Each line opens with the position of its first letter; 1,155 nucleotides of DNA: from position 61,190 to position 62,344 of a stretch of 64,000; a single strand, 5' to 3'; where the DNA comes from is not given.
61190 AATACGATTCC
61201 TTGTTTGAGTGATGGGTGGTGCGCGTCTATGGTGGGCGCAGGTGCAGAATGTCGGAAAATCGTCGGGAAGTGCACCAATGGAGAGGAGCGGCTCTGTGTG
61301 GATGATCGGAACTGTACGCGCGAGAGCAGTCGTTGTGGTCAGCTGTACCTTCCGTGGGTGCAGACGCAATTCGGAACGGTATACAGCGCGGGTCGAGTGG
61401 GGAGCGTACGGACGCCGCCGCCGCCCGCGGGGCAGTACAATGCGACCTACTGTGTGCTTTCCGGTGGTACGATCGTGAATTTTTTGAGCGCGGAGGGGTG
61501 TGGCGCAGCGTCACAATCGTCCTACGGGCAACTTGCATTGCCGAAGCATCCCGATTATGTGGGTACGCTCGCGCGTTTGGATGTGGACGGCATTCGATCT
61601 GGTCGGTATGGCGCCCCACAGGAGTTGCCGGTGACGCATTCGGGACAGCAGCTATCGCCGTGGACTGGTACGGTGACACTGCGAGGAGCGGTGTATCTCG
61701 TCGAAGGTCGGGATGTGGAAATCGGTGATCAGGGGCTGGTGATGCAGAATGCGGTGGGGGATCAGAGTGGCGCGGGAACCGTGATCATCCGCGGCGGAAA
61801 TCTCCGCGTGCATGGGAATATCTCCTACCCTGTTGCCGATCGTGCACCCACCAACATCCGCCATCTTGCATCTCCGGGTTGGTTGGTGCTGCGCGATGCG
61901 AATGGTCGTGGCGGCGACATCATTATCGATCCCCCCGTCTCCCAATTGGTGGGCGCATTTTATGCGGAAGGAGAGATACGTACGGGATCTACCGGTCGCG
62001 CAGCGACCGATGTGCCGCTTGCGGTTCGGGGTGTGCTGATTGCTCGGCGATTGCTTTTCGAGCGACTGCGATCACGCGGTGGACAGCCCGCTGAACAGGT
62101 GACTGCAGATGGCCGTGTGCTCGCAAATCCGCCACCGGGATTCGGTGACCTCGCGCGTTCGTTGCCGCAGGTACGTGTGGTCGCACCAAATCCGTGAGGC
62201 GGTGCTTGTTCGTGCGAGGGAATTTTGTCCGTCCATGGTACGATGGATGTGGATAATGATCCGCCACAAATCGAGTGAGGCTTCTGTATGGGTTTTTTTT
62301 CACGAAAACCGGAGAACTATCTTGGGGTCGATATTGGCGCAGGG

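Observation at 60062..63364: Cys-rich secreted protein with GWAWS/GHAWS repeats immediately upstream of pilM-pilN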

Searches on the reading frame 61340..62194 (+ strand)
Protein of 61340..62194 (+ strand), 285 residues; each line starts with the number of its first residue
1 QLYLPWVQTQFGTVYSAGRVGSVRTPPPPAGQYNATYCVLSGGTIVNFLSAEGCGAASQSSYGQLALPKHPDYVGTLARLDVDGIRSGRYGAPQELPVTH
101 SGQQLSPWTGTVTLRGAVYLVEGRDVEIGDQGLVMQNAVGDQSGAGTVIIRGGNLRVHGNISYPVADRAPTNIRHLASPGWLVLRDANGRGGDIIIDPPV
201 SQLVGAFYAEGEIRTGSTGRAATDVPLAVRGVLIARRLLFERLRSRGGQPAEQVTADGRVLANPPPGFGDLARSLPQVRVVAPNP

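Call 21: find_homologous_proteins(query=A2, max_evalue=0.001)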
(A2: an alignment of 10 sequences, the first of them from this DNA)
Query A2 (10 sequences) (285 aa, profile of the alignment): 5 proteins with E <= 0.001 among 8000 candidates.
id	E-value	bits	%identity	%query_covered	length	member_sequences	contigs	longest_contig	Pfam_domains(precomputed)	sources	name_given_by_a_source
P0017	1.3e-117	410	53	99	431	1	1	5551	-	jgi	jgi:hypothetical protein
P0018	1.6e-108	380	82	93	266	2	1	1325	-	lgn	-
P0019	1.1e-101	358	51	99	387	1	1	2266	-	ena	-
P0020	1.3e-93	332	47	97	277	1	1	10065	-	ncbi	ncbi:MAG: hypothetical protein V1723_02630, partial [Candidatus Uhrbacteria bacterium]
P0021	2.1e-73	265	54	60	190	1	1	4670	-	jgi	-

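Call 33: search_solved_structures(query=A2, max_evalue=10)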
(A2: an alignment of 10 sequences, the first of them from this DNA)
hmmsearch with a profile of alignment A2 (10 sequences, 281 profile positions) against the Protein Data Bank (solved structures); distinct sequences matched with E-value up to 10: 1.
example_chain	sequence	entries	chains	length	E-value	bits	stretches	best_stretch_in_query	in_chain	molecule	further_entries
3jcr_8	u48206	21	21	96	1.2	11.6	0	135-174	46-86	LSm8 | U6 snRNA-associated Sm-like protein LSm8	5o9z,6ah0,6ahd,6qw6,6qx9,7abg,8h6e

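Call 40: search_protein_representatives(alignment_id=A2)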
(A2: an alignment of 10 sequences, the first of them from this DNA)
Query: 10 sequences, 281 profile positions. Proteins with E-value up to 0.001 (for the whole library): 1030; up to 1e-10: 625; up to 1e-30: 269. The best 150 are listed.
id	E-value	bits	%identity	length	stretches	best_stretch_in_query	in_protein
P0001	8.9e-126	435.4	-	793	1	1-280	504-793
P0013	1.1e-121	421.9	-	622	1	1-281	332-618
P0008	1.4e-115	401.9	-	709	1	2-281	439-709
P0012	2.5e-109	381.4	-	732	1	1-280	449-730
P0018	5.0e-109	380.4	-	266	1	20-280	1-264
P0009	1.3e-108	379.0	-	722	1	1-280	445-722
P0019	3.4e-102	358.0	-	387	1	1-280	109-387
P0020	4.1e-94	331.5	-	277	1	7-280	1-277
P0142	3.3e-75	269.4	-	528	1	2-280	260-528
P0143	6.9e-67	242.2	-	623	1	3-278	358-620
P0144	1.1e-65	238.2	-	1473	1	2-277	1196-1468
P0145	1.7e-65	237.6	-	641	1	4-280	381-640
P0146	6.6e-65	235.7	-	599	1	2-276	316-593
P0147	3.8e-64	233.2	-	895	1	2-281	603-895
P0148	1.2e-63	231.6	-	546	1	2-280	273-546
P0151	2.3e-61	224.0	-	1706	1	4-276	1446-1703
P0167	3.8e-57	210.2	-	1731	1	6-276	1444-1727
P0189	3.1e-50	187.5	-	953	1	3-276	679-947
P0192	3.6e-49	184.0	-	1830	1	6-280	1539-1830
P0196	1.1e-48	182.5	-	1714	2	86-280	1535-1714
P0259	3.8e-39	151.2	-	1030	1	5-277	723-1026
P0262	1.3e-38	149.4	-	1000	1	4-280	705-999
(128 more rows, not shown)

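Call 51: search_protein_families(library=pfam, alignment_id=A4, max_evalue=1)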
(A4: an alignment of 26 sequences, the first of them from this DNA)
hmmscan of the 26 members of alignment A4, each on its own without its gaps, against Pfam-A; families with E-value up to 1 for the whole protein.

A. member 1, seq(285 aa): 0 families

B. families by the number of members that match (of 26 scanned): 16 families
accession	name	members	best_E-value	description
PF23981.1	DUF7305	4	0.021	Domain of unknown function (DUF7305)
PF17638.7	UL42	1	0.016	HCMV UL42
PF12985.13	DUF3869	1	0.026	Domain of unknown function (DUF3869)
PF25344.1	PH_LRR1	1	0.047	LRR1 pleckstrin homology domain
PF19127.6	Choline_bind_3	1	0.052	Choline-binding repeat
PF05594.20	Fil_haemagg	1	0.079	Haemagglutinin repeat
PF20943.3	DUF4785_3rd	1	0.082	Domain of unknown function (DUF4785) C-terminal domain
PF03192.19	DUF257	1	0.088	Pyrococcus protein of unknown function, DUF257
PF13368.11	Toprim_C_rpt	1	0.13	Topoisomerase C-terminal repeat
PF01510.30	Amidase_2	1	0.17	N-acetylmuramoyl-L-alanine amidase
PF24273.1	TRASH_HVO_1752_C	1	0.19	HVO_1752, C-terminal TRASH domain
PF23319.1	CobW_C_DAAF9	1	0.22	DAAF9 CobW_C-like domain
PF24955.1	DrmE_N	1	0.22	DrmE-like N-terminal domain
PF16381.10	Coatomer_g_Cpla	1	0.24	Coatomer subunit gamma-1 C-terminal appendage platform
PF13932.14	SAM_GIDA_C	1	0.24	tRNA modifying enzyme MnmG/GidA C-terminal helical bundle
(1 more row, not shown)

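Call 52: search_protein_families(library=pfam, proteins=[P0144, P0151, P0167, P0192, P0196, P0189], max_evalue=0.01)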
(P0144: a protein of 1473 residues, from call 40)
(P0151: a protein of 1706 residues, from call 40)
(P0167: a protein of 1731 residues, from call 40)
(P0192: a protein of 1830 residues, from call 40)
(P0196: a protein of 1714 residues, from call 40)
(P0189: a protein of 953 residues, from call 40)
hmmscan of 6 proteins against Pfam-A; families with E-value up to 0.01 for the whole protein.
P0144 (1473 aa): 0 families

P0151 (1706 aa): 0 families

P0167 (1731 aa): 0 families

P0192 (1830 aa): 0 families

P0196 (1714 aa): 1 family
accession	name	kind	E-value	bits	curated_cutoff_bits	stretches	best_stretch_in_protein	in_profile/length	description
PF23981.1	DUF7305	-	0.0032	17.8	27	0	1590-1675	96-177/185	Domain of unknown function (DUF7305)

P0189 (953 aa): 0 families

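Call 54: search_protein_families(library=ncbifam, alignment_id=A4, max_evalue=1)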
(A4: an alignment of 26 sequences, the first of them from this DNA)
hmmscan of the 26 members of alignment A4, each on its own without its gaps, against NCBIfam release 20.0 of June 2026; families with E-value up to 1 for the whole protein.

A. member 1, seq(285 aa): 1 family
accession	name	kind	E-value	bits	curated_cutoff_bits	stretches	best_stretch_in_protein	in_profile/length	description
NF009204.0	PRK12552.1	equivalog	0.14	11.6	263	1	214-258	148-191/225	ATP-dependent Clp protease proteolytic subunit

B. families by the number of members that match (of 26 scanned): 9 families
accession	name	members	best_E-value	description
TIGR04215.1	choice_anch_A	2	0.0098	choice-of-anchor A family protein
TIGR04023.1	PPOX_MSMEG_5819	1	0.00068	PPOX class F420-dependent oxidoreductase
TIGR03122.1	one_C_dehyd_C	1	0.0075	formylmethanofuran dehydrogenase subunit C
NF041487.1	copper_ox_MnxG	1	0.032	manganese-oxidizing multicopper oxidase MnxG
NF008175.0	PRK10922.1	1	0.096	4-hydroxy-3-polyprenylbenzoate decarboxylase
NF042910.1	FMH_DH_FwdC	1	0.11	tungsten-dependent formylmethanofuran dehydrogenase subunit FwdC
NF005484.0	PRK07090.1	1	0.13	aldolase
NF009204.0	PRK12552.1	1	0.14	ATP-dependent Clp protease proteolytic subunit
NF047331.1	phage_HTJ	1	0.16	phage head-tail joining protein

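Call 60: predict_structure(alignment_id=A6)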
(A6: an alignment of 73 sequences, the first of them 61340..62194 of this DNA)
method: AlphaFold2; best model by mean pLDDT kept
length: 285 residues; sequences in the alignment: 73
mean_pLDDT: 91.0   pTM: 0.90
mean pLDDT of the five models: 91.0, 90.6, 89.9, 89.3, 89.1
residues with pLDDT >= 90: 225; 70-90: 34; 50-70: 26; < 50: 0
segments of 3 or more residues with pLDDT < 50: none
pLDDT, mean of each block of 10 residues (from residue 1): 91 93 94 94 93 70 83 91 95 83 74 96 96 96 97 98 86 97 97 98 98 92 96 97 92 96 96 78 61
secondary structure, 60 per line:
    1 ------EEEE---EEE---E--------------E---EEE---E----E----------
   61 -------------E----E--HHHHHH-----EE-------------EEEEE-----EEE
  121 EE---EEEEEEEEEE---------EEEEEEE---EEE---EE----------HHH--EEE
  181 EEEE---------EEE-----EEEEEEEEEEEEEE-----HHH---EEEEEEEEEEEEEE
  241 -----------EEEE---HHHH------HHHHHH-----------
elements in order: E7-10 E14-16 E39-41 H82-87 E108-112 E118-122 E126-135 E145-151 E155-157 E178-184 E194-196 E202-215 E227-240 E252-255 H259-262 H269-274

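Call 67: fold_search(model_id=the predicted structure, library=pdb)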
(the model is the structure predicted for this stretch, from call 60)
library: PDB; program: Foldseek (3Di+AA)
matches with E <= 10: 47; with E <= 0.001: 0
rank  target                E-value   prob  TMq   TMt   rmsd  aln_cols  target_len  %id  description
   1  6qvi_B                9.6e-03  0.87  0.32  0.20  13.3       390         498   13  Crystal structure of competence-associated pilin ComZ from Thermus thermophilus (released 2019-05-29)
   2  6bg8_A                1.4e-02  0.87  0.31  0.36  10.8       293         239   18  Shewanella frigidimarina ice-binding protein_1 DUF3494 Domain (released 2018-03-07)
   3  5uyt_B                2.0e-02  0.51  0.21  0.16  12.8       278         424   13  Crystal structure of ice binding protein from an Antarctic bacterium Flavobacteriaceae (released 2017-10-25)
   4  6qvi_A                2.4e-02  0.57  0.27  0.16  16.0       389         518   11  Crystal structure of competence-associated pilin ComZ from Thermus thermophilus (released 2019-05-29)
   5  5uyt_A                2.5e-02  0.21  0.17  0.13  13.1       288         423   12  Crystal structure of ice binding protein from an Antarctic bacterium Flavobacteriaceae (released 2017-10-25)
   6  6qvi_C                1.3e-01  0.25  0.28  0.18  14.9       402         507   12  Crystal structure of competence-associated pilin ComZ from Thermus thermophilus (released 2019-05-29)
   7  6a8k                  1.4e-01  0.10  0.17  0.18  15.5       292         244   10  Crystal structure of Ice-binding Protein from a Sea-Ice Microalga (released 2018-11-07)
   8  9lhr_A                1.5e-01  0.84  0.39  0.46   8.7       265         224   13  Crystal structure of Ice binding protein from Candidatus Cryosericum odellii SMC5 (released 2025-09-03)
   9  8x1o                  3.8e-01  0.21  0.27  0.33  11.2       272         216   11  Crystal structure of M249C/N270C mutant of FfIBP (released 2024-11-13)
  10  5b5h                  4.0e-01  0.63  0.38  0.46   8.5       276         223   12  Hydrophobic ice-binding site confer hyperactivity on antifreeze protein from a snow mold fungus (released 2016-09-28)
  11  3uyv_A                4.0e-01  0.23  0.30  0.35  11.2       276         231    9  Crystal structure of a glycosylated ice-binding protein (LeIBP) from Arctic yeast (released 2012-02-29)
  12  4wa0                  6.6e-01  0.08  0.17  0.15  20.4       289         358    9  The structure of a possible adhesin C-terminal domain from Caldicellulosiruptor kronotskyensis (released 2015-03-04)
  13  8x0z                  8.1e-01  0.18  0.30  0.38  10.3       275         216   11  Crystal structure of A101C/A120C mutant of FfIBP (released 2024-11-13)
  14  9b9f_J                9.5e-01  0.01  0.08  0.08  23.8       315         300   10  Zebrafish Betaglycan Orphan Domain (zfBGo) in complex with TGF-B3 and extracellular domains of TGFBRI and TGFBRII (released 2025-03-12)
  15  8x1l                  1.1e+00  0.10  0.24  0.30  12.0       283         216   11  Crystal structure of S96C/L132C mutant of FfIBP (released 2024-11-13)
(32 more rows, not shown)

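Call 69: search_solved_structures(query=A4, max_evalue=10, show_alignments=2)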
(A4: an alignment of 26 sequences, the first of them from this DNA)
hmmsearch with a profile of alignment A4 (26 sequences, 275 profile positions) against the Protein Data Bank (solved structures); distinct sequences matched with E-value up to 10: 11.
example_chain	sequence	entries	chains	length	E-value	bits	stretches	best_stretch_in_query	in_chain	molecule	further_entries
1pdl_A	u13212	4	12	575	0.64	12.6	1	112-150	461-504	Tail-associated lysozyme | Peptidoglycan hydrolase gp5 | gp5, baseplate central spike protein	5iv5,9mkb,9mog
1k28_A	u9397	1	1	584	0.77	12.3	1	112-150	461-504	TAIL-ASSOCIATED LYSOZYME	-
1wth_A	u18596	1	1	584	0.79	12.3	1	112-150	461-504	Tail-associated lysozyme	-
2z6b_A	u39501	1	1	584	0.79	12.3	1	112-150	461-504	Tail-associated lysozyme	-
4jiv_A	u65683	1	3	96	3.1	10.4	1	133-150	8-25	Tail-associated lysozyme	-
4jj2_A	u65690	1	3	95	3.5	10.2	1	133-150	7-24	Tail-associated lysozyme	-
4ku0_A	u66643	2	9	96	3.8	10.1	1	133-150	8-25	Tail-associated lysozyme | Baseplate central spike complex protein gp5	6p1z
4osd_A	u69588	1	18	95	3.8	10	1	133-150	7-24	Tail-associated lysozyme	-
6p22_A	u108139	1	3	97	4.3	9.9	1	133-150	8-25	CHIMERA OF CENTRAL SPIKE PROTEINS GP5 FROM PHAGE T4 AND PVC8 FROM PVC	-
6p20_A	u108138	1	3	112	4.9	9.7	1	133-150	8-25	Baseplate central spike complex protein gp5,PHIKZ164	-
4jiw_A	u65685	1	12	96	5.3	9.6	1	133-150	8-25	Tail-associated lysozyme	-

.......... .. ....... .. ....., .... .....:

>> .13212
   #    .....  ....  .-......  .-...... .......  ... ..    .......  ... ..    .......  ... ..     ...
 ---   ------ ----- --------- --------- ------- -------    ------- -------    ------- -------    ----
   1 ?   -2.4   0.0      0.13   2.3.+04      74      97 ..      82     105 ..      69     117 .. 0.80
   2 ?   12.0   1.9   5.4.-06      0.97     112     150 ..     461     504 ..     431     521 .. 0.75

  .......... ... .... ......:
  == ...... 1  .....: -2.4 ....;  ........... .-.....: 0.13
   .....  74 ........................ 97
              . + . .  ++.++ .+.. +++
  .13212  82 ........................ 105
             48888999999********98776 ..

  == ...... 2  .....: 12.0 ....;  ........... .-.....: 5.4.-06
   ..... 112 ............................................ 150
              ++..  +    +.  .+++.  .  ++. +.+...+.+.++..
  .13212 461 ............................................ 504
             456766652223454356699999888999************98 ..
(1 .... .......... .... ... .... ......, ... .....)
